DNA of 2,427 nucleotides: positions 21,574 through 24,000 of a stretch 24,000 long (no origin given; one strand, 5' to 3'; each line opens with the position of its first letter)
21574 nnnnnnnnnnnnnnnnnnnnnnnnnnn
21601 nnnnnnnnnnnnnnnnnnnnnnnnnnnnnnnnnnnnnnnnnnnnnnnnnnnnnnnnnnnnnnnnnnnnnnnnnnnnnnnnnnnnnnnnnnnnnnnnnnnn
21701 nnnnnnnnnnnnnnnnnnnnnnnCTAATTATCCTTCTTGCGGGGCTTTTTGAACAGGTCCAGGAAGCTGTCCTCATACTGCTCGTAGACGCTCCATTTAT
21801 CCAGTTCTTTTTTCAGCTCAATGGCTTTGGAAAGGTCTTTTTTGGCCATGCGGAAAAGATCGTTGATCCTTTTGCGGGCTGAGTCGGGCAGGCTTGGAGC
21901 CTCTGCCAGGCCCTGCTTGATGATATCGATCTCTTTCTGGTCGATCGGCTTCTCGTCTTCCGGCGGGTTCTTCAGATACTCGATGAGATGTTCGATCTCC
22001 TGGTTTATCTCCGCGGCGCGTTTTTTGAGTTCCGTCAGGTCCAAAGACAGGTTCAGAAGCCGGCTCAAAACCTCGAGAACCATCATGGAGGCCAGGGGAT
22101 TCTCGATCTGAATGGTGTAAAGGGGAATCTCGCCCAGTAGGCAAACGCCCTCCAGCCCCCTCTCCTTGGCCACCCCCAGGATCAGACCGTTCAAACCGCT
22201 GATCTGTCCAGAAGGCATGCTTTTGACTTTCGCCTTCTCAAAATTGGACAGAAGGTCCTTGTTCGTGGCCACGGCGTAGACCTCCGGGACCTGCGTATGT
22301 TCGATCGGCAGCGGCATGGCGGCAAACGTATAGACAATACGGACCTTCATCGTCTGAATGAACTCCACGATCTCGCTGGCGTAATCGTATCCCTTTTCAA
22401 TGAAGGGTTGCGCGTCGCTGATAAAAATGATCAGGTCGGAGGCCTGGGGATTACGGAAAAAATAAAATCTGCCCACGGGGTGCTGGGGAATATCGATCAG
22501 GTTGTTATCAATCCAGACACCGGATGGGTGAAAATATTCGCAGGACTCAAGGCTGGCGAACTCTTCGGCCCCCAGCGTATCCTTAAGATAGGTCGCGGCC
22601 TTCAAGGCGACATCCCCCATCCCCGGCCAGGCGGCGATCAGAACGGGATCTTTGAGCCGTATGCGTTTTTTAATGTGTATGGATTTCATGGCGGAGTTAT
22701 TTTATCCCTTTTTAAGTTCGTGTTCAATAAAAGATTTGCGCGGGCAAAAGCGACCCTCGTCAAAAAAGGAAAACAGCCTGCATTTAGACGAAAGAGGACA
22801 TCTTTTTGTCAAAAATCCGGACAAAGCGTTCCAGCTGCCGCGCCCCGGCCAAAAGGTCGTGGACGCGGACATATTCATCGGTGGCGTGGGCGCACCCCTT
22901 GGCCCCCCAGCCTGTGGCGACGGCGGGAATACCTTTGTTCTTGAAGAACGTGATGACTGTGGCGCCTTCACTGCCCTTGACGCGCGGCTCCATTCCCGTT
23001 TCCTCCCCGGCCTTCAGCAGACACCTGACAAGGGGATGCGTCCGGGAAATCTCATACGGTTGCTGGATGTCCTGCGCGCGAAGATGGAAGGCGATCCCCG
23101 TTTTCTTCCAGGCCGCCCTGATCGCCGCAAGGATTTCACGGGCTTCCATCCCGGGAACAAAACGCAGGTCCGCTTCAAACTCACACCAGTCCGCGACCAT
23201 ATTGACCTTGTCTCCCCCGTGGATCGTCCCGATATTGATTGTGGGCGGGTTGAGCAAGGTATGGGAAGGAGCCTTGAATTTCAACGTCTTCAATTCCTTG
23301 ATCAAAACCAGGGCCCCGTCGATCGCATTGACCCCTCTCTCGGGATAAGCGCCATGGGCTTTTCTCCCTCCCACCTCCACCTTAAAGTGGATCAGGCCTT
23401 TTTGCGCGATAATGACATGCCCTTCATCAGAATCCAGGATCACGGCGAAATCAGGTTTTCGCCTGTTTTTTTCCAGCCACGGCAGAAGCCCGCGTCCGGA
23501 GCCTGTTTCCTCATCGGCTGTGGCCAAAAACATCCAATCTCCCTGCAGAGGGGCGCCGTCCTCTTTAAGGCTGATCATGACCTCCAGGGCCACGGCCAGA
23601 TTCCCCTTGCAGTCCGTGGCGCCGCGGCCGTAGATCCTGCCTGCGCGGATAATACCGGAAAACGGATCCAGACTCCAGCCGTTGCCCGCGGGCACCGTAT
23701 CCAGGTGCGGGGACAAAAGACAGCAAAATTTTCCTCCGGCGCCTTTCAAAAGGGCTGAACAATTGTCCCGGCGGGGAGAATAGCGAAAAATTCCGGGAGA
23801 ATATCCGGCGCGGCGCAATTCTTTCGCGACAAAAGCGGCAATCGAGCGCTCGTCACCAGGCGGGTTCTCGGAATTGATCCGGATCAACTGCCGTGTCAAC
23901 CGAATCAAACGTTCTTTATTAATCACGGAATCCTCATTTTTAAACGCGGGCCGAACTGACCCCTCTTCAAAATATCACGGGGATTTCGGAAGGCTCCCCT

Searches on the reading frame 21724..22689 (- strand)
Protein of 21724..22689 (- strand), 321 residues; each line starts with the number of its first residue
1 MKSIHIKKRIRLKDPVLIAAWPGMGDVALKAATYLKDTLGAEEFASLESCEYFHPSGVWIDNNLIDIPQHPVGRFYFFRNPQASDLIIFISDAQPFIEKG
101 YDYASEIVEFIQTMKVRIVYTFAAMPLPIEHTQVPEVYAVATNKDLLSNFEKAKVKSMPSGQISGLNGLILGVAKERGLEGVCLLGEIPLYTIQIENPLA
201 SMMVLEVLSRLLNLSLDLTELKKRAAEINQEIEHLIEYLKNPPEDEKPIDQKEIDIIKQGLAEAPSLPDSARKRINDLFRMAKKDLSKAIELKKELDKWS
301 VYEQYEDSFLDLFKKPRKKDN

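Call 11: search_protein_families(library=pfam, proteins=[window:21724-22689:-])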
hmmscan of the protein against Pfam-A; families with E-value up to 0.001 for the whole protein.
window:21724-22689:- (321 aa): 1 family
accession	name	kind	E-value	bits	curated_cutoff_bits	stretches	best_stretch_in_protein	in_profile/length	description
PF09754.15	PAC2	-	1.2e-37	130.2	25.8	1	17-235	1-214/215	PAC2 family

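Call 13: find_encoding_contigs(protein=window:21724-22689:-, flank=10000, max_places=10)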
Protein window:21724-22689:- (321 aa): 2 contigs read that carry it; 2 places shown.
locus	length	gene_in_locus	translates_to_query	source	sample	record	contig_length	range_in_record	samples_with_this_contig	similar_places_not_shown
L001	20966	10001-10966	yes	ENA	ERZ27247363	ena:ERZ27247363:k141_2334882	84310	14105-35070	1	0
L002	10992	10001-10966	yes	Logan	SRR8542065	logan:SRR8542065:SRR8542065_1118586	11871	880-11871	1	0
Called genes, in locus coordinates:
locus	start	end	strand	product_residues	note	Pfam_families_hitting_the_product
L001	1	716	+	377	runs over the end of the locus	PF16491:Peptidase_M48_N, PF01435:Peptidase_M48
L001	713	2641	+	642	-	-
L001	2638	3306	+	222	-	PF00730:HhH-GPD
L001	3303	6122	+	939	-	PF01433:Peptidase_M1, PF01103:Omp85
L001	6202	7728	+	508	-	PF11028:TMEM260_N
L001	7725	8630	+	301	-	PF00025:Arf (faint), PF00350:Dynamin_N (weak), PF01926:MMR_HSR1, PF02421:FeoB_N, PF04548:AIG1 (faint), PF00009:GTP_EFTU (weak), PF07650:KH_2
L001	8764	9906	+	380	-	PF01546:Peptidase_M20, PF07687:M20_dimer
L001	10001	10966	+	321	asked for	PF09754:PAC2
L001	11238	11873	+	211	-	PF00702:Hydrolase, PF13419:HAD_2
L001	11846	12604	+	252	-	PF00005:ABC_tran, PF13304:AAA_21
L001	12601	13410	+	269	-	-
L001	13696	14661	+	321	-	PF07478:Dala_Dala_lig_C, PF13535:ATP-grasp_4 (faint)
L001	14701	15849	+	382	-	PF13353:Fer4_12 (weak), PF04055:Radical_SAM, PF12544:LAM_C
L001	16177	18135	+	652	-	PF00009:GTP_EFTU, PF22042:EF-G_D2, PF03144:GTP_EFTU_D2 (weak), PF14492:EFG_III, PF03764:EFG_IV, PF00679:EFG_C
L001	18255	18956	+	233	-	PF06071:YchF-GTPase_C, PF02824:TGS (weak)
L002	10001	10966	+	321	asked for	PF09754:PAC2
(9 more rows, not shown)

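Call 22: find_homologous_proteins(query=window:21724-22689:-, max_evalue=1e-30)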
Query window:21724-22689:- (321 aa): 3886 proteins with E <= 1e-30 among 6050 candidates; the best 120 are listed.
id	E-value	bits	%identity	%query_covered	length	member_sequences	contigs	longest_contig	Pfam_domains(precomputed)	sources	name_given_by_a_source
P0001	1.1e-208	710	100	100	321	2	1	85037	PF09754.16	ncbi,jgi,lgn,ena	ncbi:MAG: PAC2 family protein [Candidatus Omnitrophota bacterium]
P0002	7.0e-189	645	89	100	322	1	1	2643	PF09754.16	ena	-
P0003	4.2e-177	606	85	100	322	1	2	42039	PF09754.16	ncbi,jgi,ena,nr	ncbi:MAG: PAC2 family protein [Candidatus Omnitrophica bacterium]|nr:PAC2 family protein [Candidatus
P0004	2.9e-174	597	83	100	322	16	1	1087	PF09754.16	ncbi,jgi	jgi:hypothetical protein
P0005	1.6e-173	595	82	100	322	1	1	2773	PF09754.16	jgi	jgi:hypothetical protein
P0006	1.3e-160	552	75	100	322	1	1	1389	PF09754.16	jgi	-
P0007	1.3e-159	549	76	100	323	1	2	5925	PF09754.16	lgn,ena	-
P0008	2.6e-156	538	74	100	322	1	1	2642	PF09754.16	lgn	-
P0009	9.5e-156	536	74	100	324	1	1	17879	PF09754.16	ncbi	-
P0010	4.2e-153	527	72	100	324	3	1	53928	PF09754.16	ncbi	-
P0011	1.0e-152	526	70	100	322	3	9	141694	PF09754.16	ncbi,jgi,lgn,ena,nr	ncbi:MAG: hypothetical protein AUJ74_02415 [Candidatus Omnitrophica bacterium CG1_02_44_16]|nr:MAG: 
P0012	1.9e-152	525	72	100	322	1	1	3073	PF09754.16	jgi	jgi:proteasome assembly chaperone (PAC2) family protein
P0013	2.6e-152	525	72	100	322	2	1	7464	PF09754.16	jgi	jgi:proteasome assembly chaperone (PAC2) family protein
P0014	3.3e-152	525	72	100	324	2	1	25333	PF09754.16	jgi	jgi:proteasome assembly chaperone (PAC2) family protein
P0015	3.7e-152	524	71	100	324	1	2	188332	PF09754.16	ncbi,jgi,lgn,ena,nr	ncbi:MAG TPA: hypothetical protein DCL35_01430 [Candidatus Omnitrophica bacterium]|nr:hypothetical p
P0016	5.7e-152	524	70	100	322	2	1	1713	PF09754.16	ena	-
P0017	7.9e-152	523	70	100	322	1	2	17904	PF09754.16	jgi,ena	-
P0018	1.2e-151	523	71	100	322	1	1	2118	PF09754.16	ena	-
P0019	1.6e-151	522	71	100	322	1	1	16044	PF09754.16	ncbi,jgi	jgi:proteasome assembly chaperone (PAC2) family protein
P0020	3.6e-151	521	71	100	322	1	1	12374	PF09754.16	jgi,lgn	jgi:hypothetical protein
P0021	5.3e-151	521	71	100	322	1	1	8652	PF09754.16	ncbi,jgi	jgi:proteasome assembly chaperone (PAC2) family protein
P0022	3.5e-149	515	72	100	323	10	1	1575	PF09754.16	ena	-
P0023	4.6e-149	514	70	100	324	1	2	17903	PF09754.16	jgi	jgi:proteasome assembly chaperone (PAC2) family protein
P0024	5.0e-149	514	72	100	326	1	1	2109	PF09754.16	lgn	-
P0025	1.2e-148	513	71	100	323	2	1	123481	PF09754.16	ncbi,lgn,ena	-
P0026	1.3e-148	513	69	100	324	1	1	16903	PF09754.16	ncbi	-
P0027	1.3e-148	513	71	100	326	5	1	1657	PF09754.16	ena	-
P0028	1.7e-148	512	71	100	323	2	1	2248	PF09754.16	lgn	-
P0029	7.2e-148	510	71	100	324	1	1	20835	PF09754.16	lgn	-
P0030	7.8e-148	510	68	100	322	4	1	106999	PF09754.16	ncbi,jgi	jgi:proteasome assembly chaperone (PAC2) family protein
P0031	9.8e-148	510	70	100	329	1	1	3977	PF09754.16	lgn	-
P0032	4.1e-147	508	70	100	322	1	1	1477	PF09754.16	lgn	-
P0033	1.2e-146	506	67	100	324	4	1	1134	PF09754.16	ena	-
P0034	1.3e-146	506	69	100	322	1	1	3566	PF09754.16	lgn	-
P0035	8.8e-146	503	68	100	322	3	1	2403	PF09754.16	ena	-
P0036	2.9e-144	498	70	100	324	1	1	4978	PF09754.16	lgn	-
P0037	8.9e-143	494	71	95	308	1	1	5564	PF09754.16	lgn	-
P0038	9.2e-143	493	74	93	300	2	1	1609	PF09754.16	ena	-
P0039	1.7e-142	493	67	100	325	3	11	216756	PF09754.16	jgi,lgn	jgi:proteasome assembly chaperone (PAC2) family protein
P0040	1.9e-142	492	67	100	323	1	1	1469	PF09754.16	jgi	jgi:proteasome assembly chaperone (PAC2) family protein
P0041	2.2e-142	492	67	100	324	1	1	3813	PF09754.16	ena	-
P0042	3.0e-142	492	69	100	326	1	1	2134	PF09754.16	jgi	-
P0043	7.0e-141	487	67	100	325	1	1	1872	PF09754.16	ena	-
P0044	2.1e-140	486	70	95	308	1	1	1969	PF09754.16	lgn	-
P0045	1.9e-139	483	67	100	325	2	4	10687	PF09754.16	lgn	-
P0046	2.3e-137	476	65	100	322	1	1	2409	PF09754.16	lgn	-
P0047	2.2e-136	473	65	100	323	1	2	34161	PF09754.16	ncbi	-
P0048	3.5e-135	469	74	86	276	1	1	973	PF09754.16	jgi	jgi:hypothetical protein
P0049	8.7e-135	467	66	100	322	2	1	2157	PF09754.16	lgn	-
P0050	2.0e-134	466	65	100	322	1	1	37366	PF09754.16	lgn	-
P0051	2.9e-134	466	65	100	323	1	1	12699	PF09754.16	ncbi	-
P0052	6.6e-134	464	65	100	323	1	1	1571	PF09754.16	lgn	-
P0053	7.5e-134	464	65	100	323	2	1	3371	PF09754.16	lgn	-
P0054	3.9e-132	459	65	100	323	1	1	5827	PF09754.16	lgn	-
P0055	9.2e-132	457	64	100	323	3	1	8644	PF09754.16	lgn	-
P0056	4.7e-129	448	63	100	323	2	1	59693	PF09754.16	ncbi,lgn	ncbi:MAG: PAC2 family protein [Candidatus Omnitrophota bacterium]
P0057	3.8e-126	439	62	100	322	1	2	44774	PF09754.16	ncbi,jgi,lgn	-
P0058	8.2e-126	438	62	100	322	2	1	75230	PF09754.16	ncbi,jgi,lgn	-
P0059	1.2e-122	427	61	100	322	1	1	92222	PF09754.16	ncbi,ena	-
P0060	1.0e-121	424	59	100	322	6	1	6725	PF09754.16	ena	-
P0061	9.0e-118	411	58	99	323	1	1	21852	PF09754.16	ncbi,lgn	ncbi:MAG: PAC2 family protein [Deltaproteobacteria bacterium]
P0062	1.9e-112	394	57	100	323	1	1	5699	PF09754.16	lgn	-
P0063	1.0e-111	392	56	96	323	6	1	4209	PF09754.16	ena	-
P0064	2.7e-111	390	57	100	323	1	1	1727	PF09754.16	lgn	-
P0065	1.2e-110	388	57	100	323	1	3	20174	PF09754.16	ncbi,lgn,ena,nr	ncbi:MAG: PAC2 family protein [Candidatus Omnitrophica bacterium]|nr:PAC2 family protein [Candidatus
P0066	2.3e-110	387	55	100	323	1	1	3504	PF09754.16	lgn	-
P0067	3.4e-110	387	55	100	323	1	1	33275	PF09754.16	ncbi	ncbi:MAG: PAC2 family protein [Candidatus Omnitrophota bacterium]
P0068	3.7e-110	386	57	100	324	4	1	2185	PF09754.16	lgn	-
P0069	4.3e-109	383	56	100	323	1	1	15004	PF09754.16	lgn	-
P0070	2.5e-108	380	53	100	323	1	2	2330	PF09754.16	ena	-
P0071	3.8e-108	380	55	100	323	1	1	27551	PF09754.16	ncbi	ncbi:PAC2 family protein [Candidatus Omnitrophota bacterium]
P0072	1.5e-107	378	55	99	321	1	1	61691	PF09754.16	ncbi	ncbi:MAG: PAC2 family protein [Candidatus Omnitrophota bacterium]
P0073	1.9e-107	378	54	100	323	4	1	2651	PF09754.16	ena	-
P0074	2.0e-107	377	55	100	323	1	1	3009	PF09754.16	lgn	-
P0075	3.9e-107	376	55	98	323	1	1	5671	PF09754.16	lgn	-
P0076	4.1e-107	376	55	99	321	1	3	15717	PF09754.16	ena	-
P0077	4.6e-107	376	54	100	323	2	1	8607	PF09754.16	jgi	-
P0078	1.1e-106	375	54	100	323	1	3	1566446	PF09754.16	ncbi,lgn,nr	ncbi:MAG: PAC2 family protein [Candidatus Omnitrophica bacterium]|nr:PAC2 family protein [Candidatus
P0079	1.3e-106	375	55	100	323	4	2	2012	PF09754.16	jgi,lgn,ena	-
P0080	2.1e-106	374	54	99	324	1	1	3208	PF09754.16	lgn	-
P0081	4.4e-106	373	54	100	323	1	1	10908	PF09754.16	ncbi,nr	ncbi:MAG: PAC2 family protein [Candidatus Omnitrophica bacterium]|nr:PAC2 family protein [Candidatus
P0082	2.3e-105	371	54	100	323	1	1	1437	PF09754.16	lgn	-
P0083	2.9e-105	370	53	99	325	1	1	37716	PF09754.16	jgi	jgi:proteasome assembly chaperone (PAC2) family protein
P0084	7.2e-105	369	53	100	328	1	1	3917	PF09754.16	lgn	-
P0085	8.9e-105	369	54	100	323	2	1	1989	PF09754.16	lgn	-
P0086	1.2e-104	368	55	100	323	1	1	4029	PF09754.16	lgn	-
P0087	1.5e-104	368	54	99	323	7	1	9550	PF09754.16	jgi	-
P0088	2.9e-104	367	54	99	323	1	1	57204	PF09754.16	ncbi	ncbi:MAG: PAC2 family protein [Candidatus Omnitrophota bacterium]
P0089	4.1e-104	367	54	98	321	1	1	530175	PF09754.16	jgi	jgi:hypothetical protein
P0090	4.2e-104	367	54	99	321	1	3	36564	PF09754.16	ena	-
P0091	4.6e-104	366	54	99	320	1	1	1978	PF09754.16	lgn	-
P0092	1.5e-103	365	55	99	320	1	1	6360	PF09754.16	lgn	-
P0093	1.7e-103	365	55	99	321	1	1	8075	PF09754.16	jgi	jgi:proteasome assembly chaperone (PAC2) family protein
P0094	1.8e-103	364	53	99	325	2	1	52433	PF09754.16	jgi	-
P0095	1.8e-103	364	52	99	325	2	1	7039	PF09754.16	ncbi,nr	ncbi:MAG: PAC2 family protein [Candidatus Omnitrophica bacterium]|nr:PAC2 family protein [Candidatus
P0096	1.8e-103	364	53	96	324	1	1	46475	PF09754.16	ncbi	-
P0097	1.9e-103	364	53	99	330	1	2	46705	PF09754.16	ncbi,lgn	ncbi:MAG: PAC2 family protein [Candidatus Omnitrophota bacterium]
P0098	3.2e-103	364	54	99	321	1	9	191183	PF09754.16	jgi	-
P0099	3.3e-103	364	53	99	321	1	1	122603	PF09754.16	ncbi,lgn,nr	ncbi:MAG: PAC2 family protein [Candidatus Omnitrophota bacterium]|nr:PAC2 family protein [Candidatus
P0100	4.4e-103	363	54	99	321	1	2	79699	PF09754.16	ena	-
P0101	7.6e-103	362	52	100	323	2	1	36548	PF09754.16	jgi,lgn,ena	-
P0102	7.7e-103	362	54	99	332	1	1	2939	PF09754.16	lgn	-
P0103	1.5e-102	361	54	98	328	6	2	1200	PF09754.16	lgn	-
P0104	1.9e-102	361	53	99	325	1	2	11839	PF09754.16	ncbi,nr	ncbi:MAG: PAC2 family protein [Candidatus Omnitrophica bacterium]|nr:PAC2 family protein [Candidatus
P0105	3.3e-102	360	53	99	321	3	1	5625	PF09754.16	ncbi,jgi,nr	ncbi:MAG: hypothetical protein FJZ11_02520 [Candidatus Omnitrophica bacterium]|nr:hypothetical prote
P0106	3.4e-102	360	54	99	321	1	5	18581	PF09754.16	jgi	-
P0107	3.8e-102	360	52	100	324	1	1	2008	PF09754.16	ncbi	-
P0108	6.0e-102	359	53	99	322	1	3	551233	PF09754.16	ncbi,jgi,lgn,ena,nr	ncbi:MAG: PAC2 family protein [Candidatus Omnitrophica bacterium]|nr:PAC2 family protein [Candidatus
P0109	1.1e-101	359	53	98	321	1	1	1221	PF09754.16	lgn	-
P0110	1.1e-101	359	52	98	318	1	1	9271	PF09754.16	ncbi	-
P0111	1.4e-101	358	54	99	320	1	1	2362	PF09754.16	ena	-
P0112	2.6e-101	357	53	99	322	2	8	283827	PF09754.16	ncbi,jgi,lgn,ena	-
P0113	3.6e-101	357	52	96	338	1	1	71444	PF09754.16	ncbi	ncbi:MAG: PAC2 family protein [Candidatus Omnitrophota bacterium]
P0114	3.7e-101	357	53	99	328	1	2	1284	PF09754.16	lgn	-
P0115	3.9e-101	357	53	99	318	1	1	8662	PF09754.16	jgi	jgi:hypothetical protein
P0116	4.0e-101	357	52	98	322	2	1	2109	PF09754.16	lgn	-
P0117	6.5e-101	356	51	100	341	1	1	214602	PF09754.16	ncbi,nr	ncbi:MAG: PAC2 family protein [Candidatus Omnitrophica bacterium]|nr:PAC2 family protein [Candidatus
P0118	7.6e-101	356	51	98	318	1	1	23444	PF09754.16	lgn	-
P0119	1.4e-100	355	50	100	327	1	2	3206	PF09754.16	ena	-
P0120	1.9e-100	355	50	99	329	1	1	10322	PF09754.16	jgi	-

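Call 24: find_encoding_contigs(protein=P0003, flank=6000, max_places=4)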
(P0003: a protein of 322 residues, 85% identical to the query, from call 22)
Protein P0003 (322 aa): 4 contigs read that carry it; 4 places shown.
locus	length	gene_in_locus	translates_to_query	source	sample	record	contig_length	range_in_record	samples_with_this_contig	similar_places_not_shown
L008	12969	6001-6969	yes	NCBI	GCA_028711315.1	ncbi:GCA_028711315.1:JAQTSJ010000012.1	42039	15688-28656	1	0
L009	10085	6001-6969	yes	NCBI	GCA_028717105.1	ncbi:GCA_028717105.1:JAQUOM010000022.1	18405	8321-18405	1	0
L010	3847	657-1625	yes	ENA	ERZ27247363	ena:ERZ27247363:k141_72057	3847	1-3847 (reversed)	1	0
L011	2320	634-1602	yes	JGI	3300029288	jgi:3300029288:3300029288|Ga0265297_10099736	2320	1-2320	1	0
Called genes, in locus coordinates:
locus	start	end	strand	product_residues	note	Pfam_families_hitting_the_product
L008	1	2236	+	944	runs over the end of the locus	PF01433:Peptidase_M1, PF01103:Omp85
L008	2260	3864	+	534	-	PF11028:TMEM260_N (weak)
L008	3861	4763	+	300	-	PF00350:Dynamin_N (faint), PF01926:MMR_HSR1, PF02421:FeoB_N, PF03193:RsgA_GTPase (faint), PF04548:AIG1 (faint), PF00009:GTP_EFTU (weak), PF07650:KH_2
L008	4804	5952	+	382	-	PF04389:Peptidase_M28 (weak), PF01546:Peptidase_M20, PF07687:M20_dimer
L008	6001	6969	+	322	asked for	PF09754:PAC2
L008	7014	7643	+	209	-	PF00702:Hydrolase, PF13419:HAD_2 (weak)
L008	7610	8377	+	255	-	PF00005:ABC_tran, PF13304:AAA_21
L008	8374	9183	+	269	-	-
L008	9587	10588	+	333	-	PF02655:ATP-grasp_3 (weak), PF07478:Dala_Dala_lig_C, PF13535:ATP-grasp_4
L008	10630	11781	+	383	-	PF13353:Fer4_12, PF04055:Radical_SAM, PF12544:LAM_C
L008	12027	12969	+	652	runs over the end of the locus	PF00009:GTP_EFTU, PF22042:EF-G_D2, PF03144:GTP_EFTU_D2 (weak), PF14492:EFG_III, PF03764:EFG_IV, PF00679:EFG_C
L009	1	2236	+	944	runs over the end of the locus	PF01433:Peptidase_M1, PF01103:Omp85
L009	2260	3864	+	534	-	PF11028:TMEM260_N (weak)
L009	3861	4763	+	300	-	PF00350:Dynamin_N (faint), PF01926:MMR_HSR1, PF02421:FeoB_N, PF03193:RsgA_GTPase (faint), PF04548:AIG1 (weak), PF00009:GTP_EFTU (weak), PF07650:KH_2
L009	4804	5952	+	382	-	PF04389:Peptidase_M28 (weak), PF01546:Peptidase_M20, PF07687:M20_dimer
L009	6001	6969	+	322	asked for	PF09754:PAC2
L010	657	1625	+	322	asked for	PF09754:PAC2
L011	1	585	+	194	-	?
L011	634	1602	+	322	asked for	PF09754:PAC2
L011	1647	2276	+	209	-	PF00702:Hydrolase, PF13419:HAD_2 (weak)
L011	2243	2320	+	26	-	?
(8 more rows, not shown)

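Call 25: find_encoding_contigs(protein=P0002, flank=3000, max_places=4)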
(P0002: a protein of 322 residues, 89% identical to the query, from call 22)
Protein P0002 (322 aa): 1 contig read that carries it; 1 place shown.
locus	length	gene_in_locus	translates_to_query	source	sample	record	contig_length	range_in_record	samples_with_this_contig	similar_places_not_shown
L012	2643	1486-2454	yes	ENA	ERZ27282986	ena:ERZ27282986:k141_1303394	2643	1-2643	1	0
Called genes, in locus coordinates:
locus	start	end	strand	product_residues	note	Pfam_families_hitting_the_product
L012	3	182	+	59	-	?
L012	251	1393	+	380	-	PF04389:Peptidase_M28 (weak), PF01546:Peptidase_M20, PF07687:M20_dimer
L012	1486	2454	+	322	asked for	PF09754:PAC2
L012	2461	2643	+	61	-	?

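Call 52: list_cluster_members(proteins=[window:21724-22689:-, window:20628-21263:-, window:22784-23926:-, window:14366-16324:-])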
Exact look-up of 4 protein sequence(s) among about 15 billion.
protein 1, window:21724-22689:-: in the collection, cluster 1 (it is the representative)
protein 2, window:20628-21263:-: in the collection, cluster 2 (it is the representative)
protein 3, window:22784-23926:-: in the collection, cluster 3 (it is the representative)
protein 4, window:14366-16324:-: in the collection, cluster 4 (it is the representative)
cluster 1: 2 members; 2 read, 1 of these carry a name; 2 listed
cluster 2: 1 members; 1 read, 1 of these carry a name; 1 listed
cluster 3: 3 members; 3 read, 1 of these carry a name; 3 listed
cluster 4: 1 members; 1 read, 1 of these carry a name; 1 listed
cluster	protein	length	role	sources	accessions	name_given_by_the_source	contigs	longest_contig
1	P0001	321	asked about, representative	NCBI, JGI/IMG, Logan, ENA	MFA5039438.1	MAG: PAC2 family protein [Candidatus Omnitrophota bacterium]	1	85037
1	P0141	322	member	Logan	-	-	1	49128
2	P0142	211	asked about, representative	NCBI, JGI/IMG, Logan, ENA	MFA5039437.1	MAG: HAD family phosphatase [Candidatus Omnitrophota bacterium]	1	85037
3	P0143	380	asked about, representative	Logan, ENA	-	-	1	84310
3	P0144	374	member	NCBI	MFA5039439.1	MAG: M20 family metallopeptidase [Candidatus Omnitrophota bacterium]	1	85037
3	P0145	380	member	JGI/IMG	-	-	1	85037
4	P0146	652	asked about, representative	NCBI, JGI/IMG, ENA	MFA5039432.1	MAG: elongation factor G [Candidatus Omnitrophota bacterium]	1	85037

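Call 54: find_encoding_contigs(protein=P0141, flank=3000, max_places=4)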
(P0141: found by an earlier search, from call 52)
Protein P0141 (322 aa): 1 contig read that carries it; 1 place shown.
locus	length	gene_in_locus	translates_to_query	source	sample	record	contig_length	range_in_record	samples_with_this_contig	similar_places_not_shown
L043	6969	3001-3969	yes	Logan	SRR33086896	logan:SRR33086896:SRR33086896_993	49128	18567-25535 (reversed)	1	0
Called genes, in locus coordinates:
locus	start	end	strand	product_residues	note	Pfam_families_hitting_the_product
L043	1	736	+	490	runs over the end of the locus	PF11028:TMEM260_N (weak)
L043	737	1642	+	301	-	PF00350:Dynamin_N (weak), PF01926:MMR_HSR1, PF02421:FeoB_N, PF03193:RsgA_GTPase (faint), PF04548:AIG1 (weak), PF00009:GTP_EFTU (weak), PF07650:KH_2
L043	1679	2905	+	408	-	PF04389:Peptidase_M28 (weak), PF01546:Peptidase_M20, PF07687:M20_dimer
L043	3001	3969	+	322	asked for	PF09754:PAC2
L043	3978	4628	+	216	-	PF00702:Hydrolase, PF13419:HAD_2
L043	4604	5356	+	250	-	PF00005:ABC_tran, PF13304:AAA_21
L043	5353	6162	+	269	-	-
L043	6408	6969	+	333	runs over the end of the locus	PF02655:ATP-grasp_3 (weak), PF07478:Dala_Dala_lig_C, PF13535:ATP-grasp_4 (weak)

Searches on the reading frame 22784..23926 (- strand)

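Call 11: search_protein_families(library=pfam, proteins=[window:22784-23926:-])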
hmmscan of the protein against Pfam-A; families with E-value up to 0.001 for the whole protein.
window:22784-23926:- (380 aa): 3 families
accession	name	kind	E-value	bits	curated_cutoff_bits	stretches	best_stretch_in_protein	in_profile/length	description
PF01546.33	Peptidase_M20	-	4.1e-32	112.2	24.6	1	71-369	2-204/206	Peptidase family M20/M25/M40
PF07687.19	M20_dimer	-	1.1e-23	83.6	21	1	173-275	1-101/107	Peptidase dimerisation domain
PF04389.22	Peptidase_M28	-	0.00038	20.7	21.3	1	61-142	7-69/193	Peptidase family M28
